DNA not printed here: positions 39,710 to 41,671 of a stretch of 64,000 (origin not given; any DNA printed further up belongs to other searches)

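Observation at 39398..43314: Unassigned three-gene cassette (small nuclease-like + PLD/MIT_C-like 553 aa + coupled 598-aa partner) in island cargo: candidate new defence/conflict system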

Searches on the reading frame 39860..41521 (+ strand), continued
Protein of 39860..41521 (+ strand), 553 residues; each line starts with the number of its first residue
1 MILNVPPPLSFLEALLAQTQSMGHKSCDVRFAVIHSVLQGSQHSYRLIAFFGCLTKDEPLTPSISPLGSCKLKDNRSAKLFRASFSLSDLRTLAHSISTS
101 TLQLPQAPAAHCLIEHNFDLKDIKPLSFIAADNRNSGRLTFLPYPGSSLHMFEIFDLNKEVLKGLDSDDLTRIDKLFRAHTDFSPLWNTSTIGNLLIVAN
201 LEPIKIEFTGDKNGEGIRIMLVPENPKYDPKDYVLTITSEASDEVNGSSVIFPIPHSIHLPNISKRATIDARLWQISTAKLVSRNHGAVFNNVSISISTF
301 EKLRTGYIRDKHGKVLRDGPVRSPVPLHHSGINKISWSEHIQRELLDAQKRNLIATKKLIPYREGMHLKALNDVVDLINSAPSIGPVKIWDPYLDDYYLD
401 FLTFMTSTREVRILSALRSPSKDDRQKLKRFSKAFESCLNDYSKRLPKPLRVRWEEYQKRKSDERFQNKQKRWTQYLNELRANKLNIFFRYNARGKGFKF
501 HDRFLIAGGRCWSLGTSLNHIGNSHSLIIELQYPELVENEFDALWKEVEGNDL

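Call 27: get_annotated_region(hit=H7, flank=6000)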
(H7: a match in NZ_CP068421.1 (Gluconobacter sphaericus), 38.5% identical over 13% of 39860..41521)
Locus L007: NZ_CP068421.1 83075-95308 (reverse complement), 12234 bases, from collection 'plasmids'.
description: Gluconobacter sphaericus strain SJF2-1 plasmid pSJF2-b, complete sequence
organism: Gluconobacter sphaericus (NCBI taxid 574987)
taxonomy: Bacteria; Pseudomonadota; Alphaproteobacteria; Rhodospirillales; Acetobacteraceae; Gluconobacter; Gluconobacter sphaericus
host: -; source: single cell,Campbell Early grape; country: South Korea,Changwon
typing (MOB-suite, as given by PLSDB): non-mobilizable; replicon rep_cluster_1287
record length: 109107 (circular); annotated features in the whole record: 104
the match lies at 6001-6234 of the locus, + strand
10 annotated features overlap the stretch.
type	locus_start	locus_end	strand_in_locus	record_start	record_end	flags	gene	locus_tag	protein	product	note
CDS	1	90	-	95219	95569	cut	-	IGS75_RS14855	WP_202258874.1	hypothetical protein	-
CDS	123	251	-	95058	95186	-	-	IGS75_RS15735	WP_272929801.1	hypothetical protein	-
CDS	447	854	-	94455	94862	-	-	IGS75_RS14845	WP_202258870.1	hypothetical protein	-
CDS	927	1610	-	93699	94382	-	-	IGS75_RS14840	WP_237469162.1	LPD29 domain-containing protein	-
CDS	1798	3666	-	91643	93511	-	-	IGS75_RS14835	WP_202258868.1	ParB/RepB/Spo0J family partition protein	GO:0007059 - chromosome segregation [Evidence IEA]; GO:0000910 - cytokinesis [Evidence IEA]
CDS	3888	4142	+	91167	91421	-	-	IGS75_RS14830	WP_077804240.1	type II toxin-antitoxin system prevent-host-death family antitoxin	-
CDS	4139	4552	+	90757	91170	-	-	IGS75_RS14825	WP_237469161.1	hypothetical protein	-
CDS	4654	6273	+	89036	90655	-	-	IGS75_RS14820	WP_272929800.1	VPA1262 family N-terminal domain-containing protein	-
CDS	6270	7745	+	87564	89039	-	-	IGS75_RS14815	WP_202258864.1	hypothetical protein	-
CDS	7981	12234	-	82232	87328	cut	-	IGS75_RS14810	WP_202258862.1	DEAD/DEAH box helicase family protein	-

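Call 28: get_annotated_region(hit=H1, flank=6000)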
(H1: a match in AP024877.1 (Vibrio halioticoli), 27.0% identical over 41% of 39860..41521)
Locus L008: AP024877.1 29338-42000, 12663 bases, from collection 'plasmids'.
description: Vibrio halioticoli IAM 14596 plasmid pIAM14596 DNA, complete sequence
organism: Vibrio halioticoli (NCBI taxid 71388)
taxonomy: Bacteria; Pseudomonadota; Gammaproteobacteria; Vibrionales; Vibrionaceae; Vibrio; Vibrio halioticoli
host: -; source: -; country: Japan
typing (MOB-suite, as given by PLSDB): non-mobilizable
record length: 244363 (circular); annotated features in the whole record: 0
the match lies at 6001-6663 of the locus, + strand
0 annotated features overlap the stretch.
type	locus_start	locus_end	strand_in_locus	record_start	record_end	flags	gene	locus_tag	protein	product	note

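Call 38: find_encoding_contigs(protein=P0001, flank=3000, max_places=2)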
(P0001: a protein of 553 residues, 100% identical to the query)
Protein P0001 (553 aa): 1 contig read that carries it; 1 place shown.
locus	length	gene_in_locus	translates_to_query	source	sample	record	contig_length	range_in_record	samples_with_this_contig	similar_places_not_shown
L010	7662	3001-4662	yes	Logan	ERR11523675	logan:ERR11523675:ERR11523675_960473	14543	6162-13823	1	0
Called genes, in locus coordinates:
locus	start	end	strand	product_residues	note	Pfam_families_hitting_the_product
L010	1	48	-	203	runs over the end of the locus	PF13091:PLDc_2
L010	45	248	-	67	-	-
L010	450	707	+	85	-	-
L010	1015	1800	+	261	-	-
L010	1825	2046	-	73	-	-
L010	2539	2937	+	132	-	PF20472:PDDEXK_11 (weak)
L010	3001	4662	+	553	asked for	-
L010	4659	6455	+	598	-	-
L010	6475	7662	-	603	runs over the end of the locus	PF02810:SEC-C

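Call 41: search_protein_families(library=ncbifam, proteins=[L001:2993-3811:+, L003:2698-3777:+, L005:6964-8883:+, L006:6228-8372:+], max_evalue=0.01)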
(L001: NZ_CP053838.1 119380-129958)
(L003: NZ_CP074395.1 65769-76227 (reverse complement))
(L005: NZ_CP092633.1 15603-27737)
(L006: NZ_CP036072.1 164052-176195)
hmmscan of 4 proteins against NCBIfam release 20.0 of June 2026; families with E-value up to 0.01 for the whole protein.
L001:2993-3811:+ (272 aa): 0 families

L003:2698-3777:+ (359 aa): 0 families

L005:6964-8883:+ (639 aa): 0 families

L006:6228-8372:+ (714 aa): 0 families

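Call 47: find_homologous_proteins(query=A5, max_evalue=0.001)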
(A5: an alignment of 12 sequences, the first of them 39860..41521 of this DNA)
Query A5 (12 sequences) (553 aa, profile of the alignment): 1 proteins with E <= 0.001 among 8000 candidates.
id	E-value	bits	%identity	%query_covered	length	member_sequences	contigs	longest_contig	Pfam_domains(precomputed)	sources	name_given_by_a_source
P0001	1.4e-161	557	100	100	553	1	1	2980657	-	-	-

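Call 49: search_dna_similar(query=L008:5035-6696:+, collection=plasmids, mode=protein, max_evalue=0.01, max_rows=60)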
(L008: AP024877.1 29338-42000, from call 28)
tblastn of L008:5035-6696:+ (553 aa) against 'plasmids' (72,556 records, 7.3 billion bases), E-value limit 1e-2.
Records with a match: 7; places in all: 7; records where one place covers at least 80% of the query: 7.
Best place of each record, by identity: >=99% 1; <60% 6.
By first word of the organism name: Bradyrhizobium 2; Vibrio 1; Agrobacterium 1; Gluconobacter 1; Aliarcobacter 1; Rhizobium 1.
By predicted mobility (MOB-suite, as given by PLSDB): non-mobilizable 4; conjugative 3.
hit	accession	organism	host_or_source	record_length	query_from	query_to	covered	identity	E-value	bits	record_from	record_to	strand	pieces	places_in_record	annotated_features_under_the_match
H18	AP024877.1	Vibrio halioticoli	-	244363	1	553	100%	100.0%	0e+0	1142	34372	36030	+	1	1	record has no annotation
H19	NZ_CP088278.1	Bradyrhizobium barranii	Glycine max cv. AC Glengarry,cell ...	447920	10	547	97%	37.0%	2e-106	357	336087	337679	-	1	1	VPA1262 family N-terminal domain-containing protein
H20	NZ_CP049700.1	Bradyrhizobium barranii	Glycine max cv. AC Glengarry,cell ...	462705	10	547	97%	37.0%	2e-106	357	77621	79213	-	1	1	VPA1262 family N-terminal domain-containing protein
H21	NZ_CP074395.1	Agrobacterium salinitolerans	Cotton,tiaaue sample,root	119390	12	549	97%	36.8%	5e-104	350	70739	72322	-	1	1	VPA1262 family N-terminal domain-containing protein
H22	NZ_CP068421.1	Gluconobacter sphaericus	single cell,Campbell Early grape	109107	18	547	96%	33.9%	3e-79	278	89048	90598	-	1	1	VPA1262 family N-terminal domain-containing protein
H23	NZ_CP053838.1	Aliarcobacter faecis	Cell culture,Human septic tank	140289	11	550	98%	31.3%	7e-69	248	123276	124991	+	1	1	VPA1262 family N-terminal domain-containing protein | hypothetical protein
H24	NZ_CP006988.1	Rhizobium etli bv. mimosae str. IE4771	Phaseolus vulgaris,whole organism,nodule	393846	21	549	96%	29.9%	4e-74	264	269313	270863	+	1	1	VPA1262 family N-terminal domain-containing protein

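Call 50: search_dna_similar(query=L005:4555-6327:+, collection=plasmids, mode=protein, max_evalue=0.01, max_rows=60)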
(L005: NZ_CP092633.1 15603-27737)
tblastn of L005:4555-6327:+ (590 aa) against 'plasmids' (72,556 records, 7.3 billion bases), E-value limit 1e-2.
Records with a match: 9; places in all: 9; records where one place covers at least 80% of the query: 6.
Best place of each record, by identity: >=99% 1; <60% 8.
By first word of the organism name: Burkholderia 2; Klebsiella 1; Bradyrhizobium 1; Azospirillum 1; Rhizobium 1; Methylorubrum 1; Gluconobacter 1; Bacillus 1.
By predicted mobility (MOB-suite, as given by PLSDB): conjugative 5; non-mobilizable 4.
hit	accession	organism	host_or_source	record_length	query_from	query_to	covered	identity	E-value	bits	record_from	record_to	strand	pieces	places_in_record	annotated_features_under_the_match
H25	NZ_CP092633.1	Klebsiella variicola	Philodendron erubescens,Pure ...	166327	1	590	100%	100.0%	0e+0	1199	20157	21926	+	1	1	VPA1262 family N-terminal domain-containing protein | hypothetical protein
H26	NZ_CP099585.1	Burkholderia glumae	Oryza sativa,rice panicle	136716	41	550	86%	26.0%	2e-28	129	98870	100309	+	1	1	VPA1262 family N-terminal domain-containing protein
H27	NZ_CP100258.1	Burkholderia glumae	cell culture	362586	41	550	86%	26.0%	2e-28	129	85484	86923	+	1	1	phospholipase D family protein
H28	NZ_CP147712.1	Bradyrhizobium septentrionale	Glycine max,cell culture,Root nodule ...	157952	41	586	93%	21.5%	9e-13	79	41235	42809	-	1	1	VPA1262 family N-terminal domain-containing protein | hypothetical protein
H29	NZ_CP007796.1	Azospirillum argentinense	Triticum aestivum L.,Root,wheat ...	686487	64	545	82%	24.1%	6e-26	120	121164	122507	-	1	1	VPA1262 family N-terminal domain-containing protein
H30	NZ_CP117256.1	Rhizobium tumorigenes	Rubus sp.,pure bacterial culture,Aerial ...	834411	41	512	80%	21.0%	3e-10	71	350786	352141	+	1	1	VPA1262 family N-terminal domain-containing protein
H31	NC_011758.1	Methylorubrum extorquens CM4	-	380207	80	545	79%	19.9%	5e-12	77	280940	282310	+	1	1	VPA1262 family N-terminal domain-containing protein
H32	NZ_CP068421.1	Gluconobacter sphaericus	single cell,Campbell Early grape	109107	192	540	59%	21.6%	4e-6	57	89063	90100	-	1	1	VPA1262 family N-terminal domain-containing protein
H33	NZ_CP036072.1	Bacillus wiedmannii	cell culture,soil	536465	245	521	47%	24.1%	6e-3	47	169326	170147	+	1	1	VPA1262 family N-terminal domain-containing protein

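Call 51: get_annotated_region(hit=H26, flank=5000)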
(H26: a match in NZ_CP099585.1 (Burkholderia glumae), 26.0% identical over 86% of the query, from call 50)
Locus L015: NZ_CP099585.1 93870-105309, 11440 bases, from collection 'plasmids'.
description: Burkholderia glumae strain GR20004 plasmid unnamed2, complete sequence
organism: Burkholderia glumae (NCBI taxid 337)
taxonomy: Bacteria; Pseudomonadota; Betaproteobacteria; Burkholderiales; Burkholderiaceae; Burkholderia; Burkholderia glumae
host: -; source: Oryza sativa,rice panicle; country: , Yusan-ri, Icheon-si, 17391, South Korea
typing (MOB-suite, as given by PLSDB): conjugative; replicon rep_cluster_1509; relaxase MOBF; mating-pair formation MPF_F
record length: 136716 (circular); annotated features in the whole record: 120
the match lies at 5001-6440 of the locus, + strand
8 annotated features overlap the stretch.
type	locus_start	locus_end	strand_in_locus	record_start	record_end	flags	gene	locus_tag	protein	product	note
CDS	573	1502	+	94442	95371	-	-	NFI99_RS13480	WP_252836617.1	beta-propeller fold lactonase family protein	-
CDS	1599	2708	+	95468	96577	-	-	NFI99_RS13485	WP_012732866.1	crosslink repair DNA glycosylase YcaQ family protein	GO:0036297 - interstrand cross-link repair [Evidence IEA]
CDS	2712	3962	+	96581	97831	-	-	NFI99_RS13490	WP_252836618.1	transporter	-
CDS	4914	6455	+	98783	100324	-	-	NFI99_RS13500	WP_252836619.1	VPA1262 family N-terminal domain-containing protein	-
CDS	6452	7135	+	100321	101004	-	-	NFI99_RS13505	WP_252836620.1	hypothetical protein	-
CDS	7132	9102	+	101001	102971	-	-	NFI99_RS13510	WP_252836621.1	hypothetical protein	-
CDS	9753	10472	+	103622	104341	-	imuA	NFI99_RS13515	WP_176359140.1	translesion DNA synthesis-associated protein ImuA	GO:0051782 - negative regulation of cell division [Evidence IEA]; GO:0009432 - SOS response [Evidence IEA]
CDS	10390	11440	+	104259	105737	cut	-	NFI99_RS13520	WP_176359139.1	DNA polymerase Y family protein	-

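Call 52: get_annotated_region(hit=H29, flank=5000)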
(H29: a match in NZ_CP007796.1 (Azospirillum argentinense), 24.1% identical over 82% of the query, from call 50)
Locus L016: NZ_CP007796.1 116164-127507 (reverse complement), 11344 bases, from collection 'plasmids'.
description: Azospirillum argentinense strain Az39 plasmid AbAZ39_p3, complete sequence
organism: Azospirillum argentinense (NCBI taxid 2970906)
taxonomy: Bacteria; Pseudomonadota; Alphaproteobacteria; Rhodospirillales; Azospirillaceae; Azospirillum; Azospirillum argentinense
host: -; source: Triticum aestivum L.,Root,wheat rhizosphere; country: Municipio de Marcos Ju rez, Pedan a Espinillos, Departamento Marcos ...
typing (MOB-suite, as given by PLSDB): non-mobilizable
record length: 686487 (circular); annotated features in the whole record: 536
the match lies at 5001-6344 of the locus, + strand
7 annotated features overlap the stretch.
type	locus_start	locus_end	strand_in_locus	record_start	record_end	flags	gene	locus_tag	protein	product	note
CDS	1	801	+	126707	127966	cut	-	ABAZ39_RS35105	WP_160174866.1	CorA family divalent cation transporter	GO:0055085 - transmembrane transport [Evidence IEA]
CDS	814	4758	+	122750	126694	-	-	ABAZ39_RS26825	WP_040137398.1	ATP-binding protein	-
CDS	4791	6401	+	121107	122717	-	-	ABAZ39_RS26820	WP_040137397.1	VPA1262 family N-terminal domain-containing protein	-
CDS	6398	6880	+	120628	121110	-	-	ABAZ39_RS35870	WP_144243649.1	hypothetical protein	-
CDS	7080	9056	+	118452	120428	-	-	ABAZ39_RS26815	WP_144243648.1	hypothetical protein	-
CDS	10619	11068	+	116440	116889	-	-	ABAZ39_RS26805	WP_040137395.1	MarR family transcriptional regulator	GO:0006355 - regulation of DNA-templated transcription [Evidence IEA]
CDS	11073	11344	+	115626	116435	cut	-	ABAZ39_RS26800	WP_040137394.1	NAD(P)-dependent oxidoreductase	-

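Call 53: get_annotated_region(hit=H31, flank=5000)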
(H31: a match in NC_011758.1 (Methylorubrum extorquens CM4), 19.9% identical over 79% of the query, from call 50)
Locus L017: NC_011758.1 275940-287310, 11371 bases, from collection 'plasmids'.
description: Methylorubrum extorquens CM4 plasmid pCMU01, complete sequence
organism: Methylorubrum extorquens CM4 (NCBI taxid 440085)
taxonomy: Bacteria; Pseudomonadota; Alphaproteobacteria; Hyphomicrobiales; Methylobacteriaceae; Methylorubrum; Methylorubrum extorquens; Methylorubrum extorquens CM4
host: -; source: -; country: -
typing (MOB-suite, as given by PLSDB): conjugative; replicon rep_cluster_4; relaxase MOBQ; mating-pair formation MPF_I
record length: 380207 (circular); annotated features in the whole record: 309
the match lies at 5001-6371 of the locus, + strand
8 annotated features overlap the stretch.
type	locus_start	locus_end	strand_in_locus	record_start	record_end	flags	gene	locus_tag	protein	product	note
CDS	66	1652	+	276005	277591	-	-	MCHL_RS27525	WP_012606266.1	hypothetical protein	-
CDS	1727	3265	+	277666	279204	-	istA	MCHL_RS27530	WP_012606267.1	IS21 family transposase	-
CDS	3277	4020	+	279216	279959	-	istB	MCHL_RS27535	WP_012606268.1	IS21-like element helper ATPase IstB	-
CDS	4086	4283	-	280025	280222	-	-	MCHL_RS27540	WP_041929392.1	hypothetical protein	-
CDS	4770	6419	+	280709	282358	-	-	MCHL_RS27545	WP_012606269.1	VPA1262 family N-terminal domain-containing protein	-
CDS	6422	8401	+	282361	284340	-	-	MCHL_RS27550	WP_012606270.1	hypothetical protein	-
CDS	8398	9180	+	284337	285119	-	-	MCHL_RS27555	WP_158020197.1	hypothetical protein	-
CDS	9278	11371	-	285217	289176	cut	-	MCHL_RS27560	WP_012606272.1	SIR2 family protein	-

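Call 54: get_annotated_region(hit=H30, flank=5000)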
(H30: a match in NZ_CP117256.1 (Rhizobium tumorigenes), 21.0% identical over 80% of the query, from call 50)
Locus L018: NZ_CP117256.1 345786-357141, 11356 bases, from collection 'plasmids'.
description: Rhizobium tumorigenes strain 1078 plasmid pRt1078, complete sequence
organism: Rhizobium tumorigenes (NCBI taxid 2041385)
taxonomy: Bacteria; Pseudomonadota; Alphaproteobacteria; Hyphomicrobiales; Rhizobiaceae; Rhizobium; Rhizobium tumorigenes
host: -; source: Rubus sp.,pure bacterial culture,Aerial tumor; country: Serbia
typing (MOB-suite, as given by PLSDB): non-mobilizable
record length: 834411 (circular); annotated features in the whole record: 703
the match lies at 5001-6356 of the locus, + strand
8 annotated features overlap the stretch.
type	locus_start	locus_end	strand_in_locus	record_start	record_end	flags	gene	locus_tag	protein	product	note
CDS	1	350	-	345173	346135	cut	-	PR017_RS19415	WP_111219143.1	ABC transporter permease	GO:0008643 - carbohydrate transport [Evidence IEA]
CDS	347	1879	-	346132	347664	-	-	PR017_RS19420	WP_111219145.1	sugar ABC transporter ATP-binding protein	-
CDS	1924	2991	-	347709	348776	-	-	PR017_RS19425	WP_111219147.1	ABC transporter substrate-binding protein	-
CDS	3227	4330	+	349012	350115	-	-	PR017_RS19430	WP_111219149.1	LacI family DNA-binding transcriptional regulator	-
CDS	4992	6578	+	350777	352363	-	-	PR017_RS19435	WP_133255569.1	VPA1262 family N-terminal domain-containing protein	-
CDS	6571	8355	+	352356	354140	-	-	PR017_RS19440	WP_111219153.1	hypothetical protein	-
CDS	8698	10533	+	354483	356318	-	-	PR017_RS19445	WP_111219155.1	DUF4236 domain-containing protein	-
CDS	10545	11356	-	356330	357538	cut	-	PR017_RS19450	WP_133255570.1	hypothetical protein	-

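Call 55: get_annotated_region(hit=H28, flank=5000)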
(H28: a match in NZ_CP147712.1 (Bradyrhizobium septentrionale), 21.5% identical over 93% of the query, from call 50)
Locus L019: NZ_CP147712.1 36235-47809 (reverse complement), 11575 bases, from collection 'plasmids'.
description: Bradyrhizobium septentrionale strain 5S5 plasmid pBs5S5b, complete sequence
organism: Bradyrhizobium septentrionale (NCBI taxid 1404411)
taxonomy: Bacteria; Pseudomonadota; Alphaproteobacteria; Hyphomicrobiales; Nitrobacteraceae; Bradyrhizobium; Bradyrhizobium septentrionale
host: -; source: Glycine max,cell culture,Root nodule from soybean plant inoculated with root zone soil from Apios americana; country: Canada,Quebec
typing (MOB-suite, as given by PLSDB): conjugative; relaxase MOBP,MOBQ; mating-pair formation MPF_T
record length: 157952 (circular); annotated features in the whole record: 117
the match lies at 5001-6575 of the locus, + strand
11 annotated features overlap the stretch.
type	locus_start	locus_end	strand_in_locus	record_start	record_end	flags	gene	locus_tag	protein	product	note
CDS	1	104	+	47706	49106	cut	-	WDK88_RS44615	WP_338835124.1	ThiF family adenylyltransferase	-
CDS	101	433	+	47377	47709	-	-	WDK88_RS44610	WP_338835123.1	DUF6527 family protein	-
CDS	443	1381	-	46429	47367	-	-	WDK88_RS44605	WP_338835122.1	hypothetical protein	-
CDS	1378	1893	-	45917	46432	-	-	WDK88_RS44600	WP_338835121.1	hypothetical protein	-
CDS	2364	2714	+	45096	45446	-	-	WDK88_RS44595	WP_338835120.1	hypothetical protein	-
CDS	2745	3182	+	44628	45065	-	-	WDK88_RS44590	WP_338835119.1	hypothetical protein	-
CDS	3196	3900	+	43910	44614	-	-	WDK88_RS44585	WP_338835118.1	hypothetical protein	-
CDS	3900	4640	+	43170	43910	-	-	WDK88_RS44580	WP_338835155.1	SOS response-associated peptidase family protein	GO:0006974 - DNA damage response [Evidence IEA]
CDS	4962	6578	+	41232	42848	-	-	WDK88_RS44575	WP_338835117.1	VPA1262 family N-terminal domain-containing protein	-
CDS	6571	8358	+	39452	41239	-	-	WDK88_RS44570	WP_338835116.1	hypothetical protein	-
CDS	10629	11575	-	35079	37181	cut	-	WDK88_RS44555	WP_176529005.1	recombinase family protein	GO:0006310 - DNA recombination [Evidence IEA]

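Call 61: search_protein_families(library=phrogs, proteins=[window:39860-41521:+], max_evalue=0.01)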
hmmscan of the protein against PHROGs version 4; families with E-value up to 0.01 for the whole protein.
window:39860-41521:+ (553 aa): 0 families

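Call 63: find_related_loci(query=A4, collection=genome_contigs, flank=6000)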
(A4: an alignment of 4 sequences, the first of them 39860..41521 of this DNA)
Query A4 (553 aa) in genome_contigs; peptide patterns used: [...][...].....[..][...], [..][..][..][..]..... (x = any residue, [..] = any of these).
53 stretches matched a pattern, but none encodes a relative of the query by tblastn (E <= 1e-3).

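Call 64: search_protein_families(library=ncbifam, proteins=[L002:5585-6967:+, L003:5516-6979:+, L008:6693-8063:+, L015:7132-9102:+, L016:7080-9056:+, L017:6422-8401:+, L018:6571-8355:+, L005:6964-8883:+], max_evalue=10)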
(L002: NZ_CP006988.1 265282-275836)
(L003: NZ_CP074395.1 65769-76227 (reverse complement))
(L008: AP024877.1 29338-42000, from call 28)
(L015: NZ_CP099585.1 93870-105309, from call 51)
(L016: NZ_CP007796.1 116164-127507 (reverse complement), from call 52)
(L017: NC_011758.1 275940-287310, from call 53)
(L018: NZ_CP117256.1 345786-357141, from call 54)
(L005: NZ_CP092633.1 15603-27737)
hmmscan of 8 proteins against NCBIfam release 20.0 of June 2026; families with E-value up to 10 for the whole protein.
L002:5585-6967:+ (460 aa): 1 family
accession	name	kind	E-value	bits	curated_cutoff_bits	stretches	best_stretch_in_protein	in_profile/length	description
NF053820.1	MBLfold_Strvi7410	exception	0.00037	20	525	1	85-210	51-169/343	Strvi_7410 family MBL fold metallo-hydrolase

L003:5516-6979:+ (487 aa): 0 families

L008:6693-8063:+ (456 aa): 0 families

L015:7132-9102:+ (656 aa): 0 families

L016:7080-9056:+ (658 aa): 0 families

L017:6422-8401:+ (659 aa): 0 families

L018:6571-8355:+ (594 aa): 0 families

L005:6964-8883:+ (639 aa): 0 families
